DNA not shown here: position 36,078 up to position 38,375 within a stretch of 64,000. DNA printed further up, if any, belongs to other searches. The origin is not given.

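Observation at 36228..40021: ATGA-coupled pair: T9SS cargo protein with DUF1573/ASH repeats plus a 667-aa secreted/outer-membrane partner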

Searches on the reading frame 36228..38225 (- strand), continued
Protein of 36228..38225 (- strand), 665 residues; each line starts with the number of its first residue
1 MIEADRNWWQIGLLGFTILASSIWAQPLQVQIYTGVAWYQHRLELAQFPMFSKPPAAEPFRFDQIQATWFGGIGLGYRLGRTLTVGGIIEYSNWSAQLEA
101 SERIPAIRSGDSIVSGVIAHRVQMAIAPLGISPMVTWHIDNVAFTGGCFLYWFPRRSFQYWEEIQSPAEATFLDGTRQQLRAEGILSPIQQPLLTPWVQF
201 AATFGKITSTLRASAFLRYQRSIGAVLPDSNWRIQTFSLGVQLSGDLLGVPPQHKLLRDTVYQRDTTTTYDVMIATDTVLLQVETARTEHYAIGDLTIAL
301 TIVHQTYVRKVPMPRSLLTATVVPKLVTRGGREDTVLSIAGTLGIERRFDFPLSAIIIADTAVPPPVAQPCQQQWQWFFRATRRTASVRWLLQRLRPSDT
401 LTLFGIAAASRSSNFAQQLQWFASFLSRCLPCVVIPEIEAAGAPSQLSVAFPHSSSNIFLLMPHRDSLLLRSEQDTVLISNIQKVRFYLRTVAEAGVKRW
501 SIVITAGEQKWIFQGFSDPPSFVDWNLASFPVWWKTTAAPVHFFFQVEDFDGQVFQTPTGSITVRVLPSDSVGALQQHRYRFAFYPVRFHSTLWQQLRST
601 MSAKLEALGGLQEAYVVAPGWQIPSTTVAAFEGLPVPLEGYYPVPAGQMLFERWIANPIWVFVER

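Call 49: search_protein_families(library=pfam, proteins=[L010:7582-7881:+, L011:3802-4101:+, L011:7604-7903:+, L014:7345-7644:+, L015:3942-4241:+, L015:7102-7401:+, L015:13187-13486:+, L005:4287-4586:+, L003:7702-8001:+], max_evalue=1)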
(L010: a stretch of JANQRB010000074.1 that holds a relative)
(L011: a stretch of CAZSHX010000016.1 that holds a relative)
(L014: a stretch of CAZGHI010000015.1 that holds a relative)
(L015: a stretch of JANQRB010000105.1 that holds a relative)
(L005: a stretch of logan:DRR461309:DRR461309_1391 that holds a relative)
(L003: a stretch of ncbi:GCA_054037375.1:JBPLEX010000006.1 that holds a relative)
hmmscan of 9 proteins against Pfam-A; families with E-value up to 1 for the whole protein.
L010:7582-7881:+ (100 aa): 0 families

L011:3802-4101:+ (100 aa): 1 family
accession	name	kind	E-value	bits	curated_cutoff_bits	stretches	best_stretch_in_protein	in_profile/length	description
PF18962.6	Por_Secre_tail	-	1.6e-06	28.8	27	1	21-98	3-75/75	Secretion system C-terminal sorting domain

L011:7604-7903:+ (100 aa): 2 families
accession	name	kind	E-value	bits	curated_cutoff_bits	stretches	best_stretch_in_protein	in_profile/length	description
PF13585.12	CHU_C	-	0.014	15.9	27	1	34-87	24-72/86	CHU_C Type IX secretion signal domain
PF18962.6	Por_Secre_tail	-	0.028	15.2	27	1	36-97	19-74/75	Secretion system C-terminal sorting domain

L014:7345-7644:+ (100 aa): 1 family
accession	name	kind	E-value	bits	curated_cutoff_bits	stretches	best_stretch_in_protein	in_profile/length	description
PF18962.6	Por_Secre_tail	-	0.033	14.9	27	1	13-82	2-64/75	Secretion system C-terminal sorting domain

L015:3942-4241:+ (100 aa): 1 family
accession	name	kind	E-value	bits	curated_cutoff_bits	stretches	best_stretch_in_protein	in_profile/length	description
PF18962.6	Por_Secre_tail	-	0.014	16.1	27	1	22-97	3-74/75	Secretion system C-terminal sorting domain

L015:7102-7401:+ (100 aa): 2 families
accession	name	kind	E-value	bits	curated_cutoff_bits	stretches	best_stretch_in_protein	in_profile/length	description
PF18962.6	Por_Secre_tail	-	3.2e-10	40.6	27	1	25-90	1-67/75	Secretion system C-terminal sorting domain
PF19910.5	DUF6383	-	0.097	13.3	23.7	1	47-89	30-68/74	Domain of unknown function (DUF6383)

L015:13187-13486:+ (100 aa): 2 families
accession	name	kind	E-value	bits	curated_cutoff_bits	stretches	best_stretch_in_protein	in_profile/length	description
PF18962.6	Por_Secre_tail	-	2.5e-06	28.1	27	1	24-99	1-75/75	Secretion system C-terminal sorting domain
PF20419.3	DUF6701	-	0.35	10.4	27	1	51-88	437-474/577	Family of unknown function (DUF6701)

L005:4287-4586:+ (100 aa): 1 family
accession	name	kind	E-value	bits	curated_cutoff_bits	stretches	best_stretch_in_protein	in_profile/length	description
PF23010.2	RA_3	-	0.08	13.7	27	1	43-95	1-51/94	PHLPP protein RA domain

L003:7702-8001:+ (100 aa): 0 families
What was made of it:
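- On T9SS type-A C-terminal domain (Pfam PF18962 Por_Secre_tail / TIGR04183): Some unrelated CTD proteins in the same loci pass it (L015 40.6 and 28.1 bits, L011 28.8 bits; call 49).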

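Call 64: find_encoding_contigs(protein=P0016, flank=6000, max_places=2)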
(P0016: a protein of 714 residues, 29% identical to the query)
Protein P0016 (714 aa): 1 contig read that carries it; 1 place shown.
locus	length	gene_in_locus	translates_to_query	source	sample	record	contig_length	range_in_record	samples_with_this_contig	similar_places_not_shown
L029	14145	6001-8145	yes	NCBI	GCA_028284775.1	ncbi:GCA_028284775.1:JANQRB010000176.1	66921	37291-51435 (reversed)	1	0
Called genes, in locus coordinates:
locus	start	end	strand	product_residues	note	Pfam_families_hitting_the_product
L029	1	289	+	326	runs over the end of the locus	PF00493:MCM (weak), PF20030:bpMoxR, PF00158:Sigma54_activat (weak), PF00004:AAA (weak), PF07726:AAA_3, PF07728:AAA_5, PF17863:AAA_lid_2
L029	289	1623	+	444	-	PF01882:DUF58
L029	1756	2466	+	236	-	PF01027:Bax1-I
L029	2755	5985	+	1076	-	PF25778:DUF7948, PF06739:SBBP (faint), PF15780:ASH (weak), PF22073:Cep192_D4 (weak), PF18962:Por_Secre_tail (faint)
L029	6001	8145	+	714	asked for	PF00691:OmpA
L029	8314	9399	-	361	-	-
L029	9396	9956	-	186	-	PF07638:Sigma70_ECF (faint), PF04542:Sigma70_r2, PF08281:Sigma70_r4_2, PF04545:Sigma70_r4 (weak)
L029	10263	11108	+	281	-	PF01699:Na_Ca_ex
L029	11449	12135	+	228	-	-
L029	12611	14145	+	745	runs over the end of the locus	-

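Call 65: find_encoding_contigs(protein=P0019, flank=6000, max_places=2)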
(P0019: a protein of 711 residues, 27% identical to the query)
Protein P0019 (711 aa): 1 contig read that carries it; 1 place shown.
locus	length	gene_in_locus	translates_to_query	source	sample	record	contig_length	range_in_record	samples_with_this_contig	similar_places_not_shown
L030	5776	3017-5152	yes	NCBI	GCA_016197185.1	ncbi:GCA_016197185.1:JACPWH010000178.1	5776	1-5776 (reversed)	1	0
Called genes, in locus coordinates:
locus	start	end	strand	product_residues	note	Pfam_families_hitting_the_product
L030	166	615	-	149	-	PF00582:Usp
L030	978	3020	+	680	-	PF00400:WD40 (faint), PF23414:Beta-prop_EML_2 (weak), PF24782:WD40_MABP1-WDR62_2nd, PF24814:WD40_Prp19 (weak), PF25173:Beta-prop_WDR3_1st (weak), PF25174:Beta-prop_THOC3, PF25175:Beta-prop_WDR5, PF23381:Beta-prop_IFT122_1st, +3 more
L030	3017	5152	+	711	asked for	PF00691:OmpA (weak)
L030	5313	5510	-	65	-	-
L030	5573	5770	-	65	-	-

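Call 66: find_encoding_contigs(protein=P0014, flank=6000, max_places=2)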
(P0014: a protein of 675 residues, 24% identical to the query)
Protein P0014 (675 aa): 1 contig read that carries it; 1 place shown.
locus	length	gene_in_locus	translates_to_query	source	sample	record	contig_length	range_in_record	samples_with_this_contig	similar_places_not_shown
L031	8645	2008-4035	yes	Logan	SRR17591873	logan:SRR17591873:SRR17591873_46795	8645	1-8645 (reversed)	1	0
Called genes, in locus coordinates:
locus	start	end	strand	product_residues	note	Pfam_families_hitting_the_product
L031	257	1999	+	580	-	PF22073:Cep192_D4 (faint), PF15780:ASH (weak), PF18962:Por_Secre_tail (weak)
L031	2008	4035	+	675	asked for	-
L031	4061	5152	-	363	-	-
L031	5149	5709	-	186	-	PF04542:Sigma70_r2, PF08281:Sigma70_r4_2, PF04545:Sigma70_r4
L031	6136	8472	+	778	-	PF05345:He_PIG, PF22904:NOMO1-like_2nd (faint), PF17802:SpaA (faint), PF13620:CarboxypepD_reg, PF13715:CarbopepD_reg_2 (weak), PF18962:Por_Secre_tail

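Call 78: search_protein_families(library=ncbifam, proteins=[P0019, P0027, P0012, P0016, P0014, P0008, P0010], max_evalue=0.01)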
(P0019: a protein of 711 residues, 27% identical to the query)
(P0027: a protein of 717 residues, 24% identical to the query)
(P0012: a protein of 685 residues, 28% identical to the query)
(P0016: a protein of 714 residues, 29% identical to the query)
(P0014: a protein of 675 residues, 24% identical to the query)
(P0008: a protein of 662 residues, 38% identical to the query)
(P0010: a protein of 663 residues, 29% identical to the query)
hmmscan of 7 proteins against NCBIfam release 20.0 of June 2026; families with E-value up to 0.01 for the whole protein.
P0019 (711 aa): 20 families
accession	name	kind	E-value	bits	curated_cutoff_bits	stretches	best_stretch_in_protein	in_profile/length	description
NF053611.1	YiaD_Gzip_OmpA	equivalog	1.9e-25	89.8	175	2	609-706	102-206/206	YiaD family glycine zipper/OmpA-like lipoprotein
NF053612.1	anchor_PA1041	equivalog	2e-17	63.9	250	2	599-706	121-235/236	PA1041 family peptidoglycan-binding anchor lipoprotein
NF053585.1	OMP_LP_YfiB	equivalog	1.3e-15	57.7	128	2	609-708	56-162/163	outer membrane lipoprotein YfiB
NF045788.1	Omp38Acinit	equivalog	3.1e-13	49.5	500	2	401-481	262-342/354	outer membrane protein Omp38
NF007804.1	PRK10510.1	equivalog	5.3e-12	45.6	307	2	637-706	142-216/219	OmpA family lipoprotein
NF045787.1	OmpABordt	equivalog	9.6e-12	45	200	2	602-706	79-189/194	outer membrane protein OmpA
TIGR03350.1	type_VI_ompA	equivalog_domain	9.9e-12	45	139.8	1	607-706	28-137/137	type VI secretion system protein TssL, long form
TIGR03789.1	pdsO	hypoth_equivalog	1.5e-11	44.4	152.2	2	636-702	168-239/243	sortase-associated OmpA-like protein PdsO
NF053613.1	OMP_toxin_LptF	equivalog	4.9e-11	42.8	400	1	605-706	137-245/256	lipotoxin F family OmpA-related lipoprotein LptF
TIGR02802.1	Pal_lipo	equivalog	1.4e-08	34.7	125.35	1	398-483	18-102/104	peptidoglycan-associated lipoprotein Pal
NF047726.1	AutTranAdhPGAsTpgA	equivalog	2.6e-08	33.4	350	1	576-672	123-222/268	trimeric autotransporter adhesin/peptidogylcan-associated protein TpgA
NF008071.1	PRK10808.1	equivalog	5.6e-07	29.2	277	1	611-669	233-295/358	porin OmpA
NF006508.0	PRK08944.1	subfamily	6.7e-07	28.8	259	0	412-484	210-286/304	MotB family protein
NF006541.1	PRK09038.1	equivalog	6e-06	26.1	283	1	611-710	143-252/253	flagellar motor protein MotD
NF052230.1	T9SS_PorE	exception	8.2e-06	24.4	600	1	604-668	513-576/648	PorE family type IX secretion system protein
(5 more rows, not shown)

P0027 (717 aa): 17 families
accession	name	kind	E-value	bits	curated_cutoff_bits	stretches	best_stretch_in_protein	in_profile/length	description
NF053611.1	YiaD_Gzip_OmpA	equivalog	4.8e-18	65.6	175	2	618-713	104-206/206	YiaD family glycine zipper/OmpA-like lipoprotein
NF053612.1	anchor_PA1041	equivalog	6.5e-16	59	250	2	618-713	133-235/236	PA1041 family peptidoglycan-binding anchor lipoprotein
NF045787.1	OmpABordt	equivalog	5.3e-11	42.6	200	1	610-713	79-189/194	outer membrane protein OmpA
TIGR03350.1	type_VI_ompA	equivalog_domain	3.4e-10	40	139.8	1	627-713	41-137/137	type VI secretion system protein TssL, long form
NF053585.1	OMP_LP_YfiB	equivalog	5e-10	39.5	128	1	620-714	60-161/163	outer membrane lipoprotein YfiB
NF007804.1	PRK10510.1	equivalog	1.4e-08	34.4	307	1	646-713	144-216/219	OmpA family lipoprotein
TIGR02802.1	Pal_lipo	equivalog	1.6e-07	31.4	125.35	1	619-680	3-66/104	peptidoglycan-associated lipoprotein Pal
NF008071.1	PRK10808.1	equivalog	2.2e-07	30.5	277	1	608-685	220-307/358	porin OmpA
NF053613.1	OMP_toxin_LptF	equivalog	5.1e-07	29.6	400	0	408-499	163-254/256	lipotoxin F family OmpA-related lipoprotein LptF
TIGR03789.1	pdsO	hypoth_equivalog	6.5e-07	29.3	152.2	0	632-711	155-241/243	sortase-associated OmpA-like protein PdsO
NF047726.1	AutTranAdhPGAsTpgA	equivalog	3.5e-06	26.4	350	1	632-679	176-222/268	trimeric autotransporter adhesin/peptidogylcan-associated protein TpgA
NF052230.1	T9SS_PorE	exception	6e-05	21.5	600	0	405-461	534-589/648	PorE family type IX secretion system protein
NF005999.0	PRK08126.1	subfamily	0.00027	19.8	571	0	661-713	373-430/432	hypothetical protein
NF007424.1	PRK09967.1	equivalog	0.00044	20.3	155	1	649-713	87-157/160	OmpA family protein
NF006508.0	PRK08944.1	subfamily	0.00051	19.4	259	0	647-714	211-288/304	MotB family protein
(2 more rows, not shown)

P0012 (685 aa): 21 families
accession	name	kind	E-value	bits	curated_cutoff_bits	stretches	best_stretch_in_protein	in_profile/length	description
NF053611.1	YiaD_Gzip_OmpA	equivalog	1.4e-19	70.7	175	2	590-652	104-168/206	YiaD family glycine zipper/OmpA-like lipoprotein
NF053585.1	OMP_LP_YfiB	equivalog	6.2e-15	55.4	128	1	589-651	57-121/163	outer membrane lipoprotein YfiB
NF053613.1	OMP_toxin_LptF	equivalog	8.7e-14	51.8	400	1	581-650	134-205/256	lipotoxin F family OmpA-related lipoprotein LptF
NF053612.1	anchor_PA1041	equivalog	2.1e-12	47.5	250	1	588-650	131-195/236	PA1041 family peptidoglycan-binding anchor lipoprotein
TIGR02802.1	Pal_lipo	equivalog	7.9e-12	45.2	125.35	1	590-651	2-65/104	peptidoglycan-associated lipoprotein Pal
NF045787.1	OmpABordt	equivalog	1e-10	41.6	200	2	590-648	87-147/194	outer membrane protein OmpA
NF047726.1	AutTranAdhPGAsTpgA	equivalog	2.3e-10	40.1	350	1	597-651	166-222/268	trimeric autotransporter adhesin/peptidogylcan-associated protein TpgA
NF007804.1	PRK10510.1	equivalog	5.2e-10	39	307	1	592-650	116-176/219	OmpA family lipoprotein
TIGR03789.1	pdsO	hypoth_equivalog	5.1e-09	36.1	152.2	2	606-650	161-203/243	sortase-associated OmpA-like protein PdsO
NF045788.1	Omp38Acinit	equivalog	1.1e-08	34.5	500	1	590-650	243-305/354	outer membrane protein Omp38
NF008071.1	PRK10808.1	equivalog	4.4e-08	32.9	277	1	588-649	231-296/358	porin OmpA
TIGR03350.1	type_VI_ompA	equivalog_domain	4.2e-06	26.7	139.8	1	591-682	33-135/137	type VI secretion system protein TssL, long form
NF033763.1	exchanger_TraB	exception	9.9e-06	23.8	700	0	618-650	425-457/522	outer membrane exchange protein TraB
NF052230.1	T9SS_PorE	exception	2e-05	23.1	600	1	590-648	517-577/648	PorE family type IX secretion system protein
NF006508.0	PRK08944.1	subfamily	2.2e-05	23.8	259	0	411-462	233-287/304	MotB family protein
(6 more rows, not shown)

P0016 (714 aa): 15 families
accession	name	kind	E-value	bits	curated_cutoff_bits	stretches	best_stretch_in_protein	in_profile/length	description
NF053611.1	YiaD_Gzip_OmpA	equivalog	4.6e-11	42.8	175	1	612-704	105-204/206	YiaD family glycine zipper/OmpA-like lipoprotein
NF053585.1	OMP_LP_YfiB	equivalog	7.8e-11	42.1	128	1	613-707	60-161/163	outer membrane lipoprotein YfiB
NF053612.1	anchor_PA1041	equivalog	3e-09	37.2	250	1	612-705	134-234/236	PA1041 family peptidoglycan-binding anchor lipoprotein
NF045787.1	OmpABordt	equivalog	9.4e-09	35.2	200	1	604-671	80-149/194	outer membrane protein OmpA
TIGR02802.1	Pal_lipo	equivalog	6.1e-06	26.3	125.35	1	612-671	3-64/104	peptidoglycan-associated lipoprotein Pal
NF053613.1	OMP_toxin_LptF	equivalog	7.7e-06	25.8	400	1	608-671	140-205/256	lipotoxin F family OmpA-related lipoprotein LptF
NF007804.1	PRK10510.1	equivalog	9.7e-06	25.1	307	1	612-671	115-176/219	OmpA family lipoprotein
TIGR03350.1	type_VI_ompA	equivalog_domain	0.00011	22.2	139.8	1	604-706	25-137/137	type VI secretion system protein TssL, long form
NF045788.1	Omp38Acinit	equivalog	0.0003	20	500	0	606-671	242-305/354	outer membrane protein Omp38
TIGR03789.1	pdsO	hypoth_equivalog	0.00035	20.3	152.2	0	613-671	143-203/243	sortase-associated OmpA-like protein PdsO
NF047620.1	FlgprotMotYVib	equivalog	0.00084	19.1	400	0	607-676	159-234/271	flagellar protein MotY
NF047726.1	AutTranAdhPGAsTpgA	equivalog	0.00089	18.5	350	1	602-671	152-221/268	trimeric autotransporter adhesin/peptidogylcan-associated protein TpgA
NF008071.1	PRK10808.1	equivalog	0.0024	17.3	277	0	612-671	234-297/358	porin OmpA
NF008067.1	PRK10802.1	equivalog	0.0031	17.4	261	1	585-668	48-128/171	peptidoglycan-associated lipoprotein Pal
NF006508.0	PRK08944.1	subfamily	0.0031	16.8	259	0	605-672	175-247/304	MotB family protein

P0014 (675 aa): 0 families

P0008 (662 aa): 0 families

P0010 (663 aa): 0 families

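Call 86: find_encoding_contigs(protein=P0021, flank=5000, max_places=2)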
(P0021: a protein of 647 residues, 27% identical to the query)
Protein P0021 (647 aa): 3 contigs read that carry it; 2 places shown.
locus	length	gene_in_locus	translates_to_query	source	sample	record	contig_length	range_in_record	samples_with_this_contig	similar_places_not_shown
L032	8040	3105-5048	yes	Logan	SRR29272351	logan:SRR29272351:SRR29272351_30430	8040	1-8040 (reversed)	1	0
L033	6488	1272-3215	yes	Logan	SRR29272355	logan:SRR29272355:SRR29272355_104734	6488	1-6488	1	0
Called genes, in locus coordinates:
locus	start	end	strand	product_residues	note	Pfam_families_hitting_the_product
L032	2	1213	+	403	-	?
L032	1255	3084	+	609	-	-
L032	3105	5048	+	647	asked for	-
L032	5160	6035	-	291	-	PF00515:TPR_1 (faint), PF07719:TPR_2 (faint), PF13374:TPR_10 (faint), PF13424:TPR_12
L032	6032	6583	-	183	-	PF04542:Sigma70_r2, PF08281:Sigma70_r4_2, PF04545:Sigma70_r4 (weak)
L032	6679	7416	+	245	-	-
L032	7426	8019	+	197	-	-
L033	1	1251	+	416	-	?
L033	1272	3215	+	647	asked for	-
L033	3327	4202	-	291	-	PF00515:TPR_1 (faint), PF07719:TPR_2 (faint), PF13374:TPR_10 (faint), PF13424:TPR_12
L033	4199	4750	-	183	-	PF04542:Sigma70_r2, PF08281:Sigma70_r4_2, PF04545:Sigma70_r4 (weak)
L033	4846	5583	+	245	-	-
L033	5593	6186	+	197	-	-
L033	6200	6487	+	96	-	?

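Call 87: find_encoding_contigs(protein=P0024, flank=5000, max_places=2)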
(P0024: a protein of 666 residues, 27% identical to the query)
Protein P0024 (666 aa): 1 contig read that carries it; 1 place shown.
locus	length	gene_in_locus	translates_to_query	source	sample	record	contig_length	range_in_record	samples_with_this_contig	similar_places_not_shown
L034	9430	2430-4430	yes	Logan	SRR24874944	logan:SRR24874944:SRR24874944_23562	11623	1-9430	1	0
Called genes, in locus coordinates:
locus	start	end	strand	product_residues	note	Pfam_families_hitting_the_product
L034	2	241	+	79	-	?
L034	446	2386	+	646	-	PF14870:PSII_BNR (faint)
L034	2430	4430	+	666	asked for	PF00691:OmpA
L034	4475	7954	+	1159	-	PF24885:TPR_NPHP3 (faint), PF07719:TPR_2 (faint), PF00515:TPR_1 (faint), PF13374:TPR_10 (weak), PF13424:TPR_12, PF12770:CHAT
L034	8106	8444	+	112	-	-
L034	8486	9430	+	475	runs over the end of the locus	PF00144:Beta-lactamase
